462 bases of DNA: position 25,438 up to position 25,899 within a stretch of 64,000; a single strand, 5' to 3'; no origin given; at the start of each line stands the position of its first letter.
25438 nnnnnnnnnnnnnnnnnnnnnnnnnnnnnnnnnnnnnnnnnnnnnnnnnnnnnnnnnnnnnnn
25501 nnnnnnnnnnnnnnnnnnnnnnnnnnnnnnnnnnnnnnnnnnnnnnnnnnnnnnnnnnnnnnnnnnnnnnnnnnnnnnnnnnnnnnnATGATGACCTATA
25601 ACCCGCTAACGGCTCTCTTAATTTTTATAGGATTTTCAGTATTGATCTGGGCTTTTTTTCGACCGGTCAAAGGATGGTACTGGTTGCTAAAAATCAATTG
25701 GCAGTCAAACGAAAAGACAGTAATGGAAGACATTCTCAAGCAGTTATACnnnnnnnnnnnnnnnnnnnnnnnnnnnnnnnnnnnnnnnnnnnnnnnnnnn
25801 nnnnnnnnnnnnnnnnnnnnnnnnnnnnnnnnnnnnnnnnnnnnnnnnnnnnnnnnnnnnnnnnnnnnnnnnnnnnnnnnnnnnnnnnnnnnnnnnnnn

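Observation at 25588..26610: Membrane-anchored DtxR paralog with degenerate recognition helix, intact metal sites and tandem FeoA domains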

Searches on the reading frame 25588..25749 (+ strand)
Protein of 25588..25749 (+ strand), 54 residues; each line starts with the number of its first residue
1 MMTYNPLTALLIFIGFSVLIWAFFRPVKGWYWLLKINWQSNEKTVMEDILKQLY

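Call 43: search_protein_families(library=pfam, proteins=[window:25588-25749:+], max_evalue=10)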
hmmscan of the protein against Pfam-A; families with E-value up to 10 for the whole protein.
seq(54 aa): 0 families
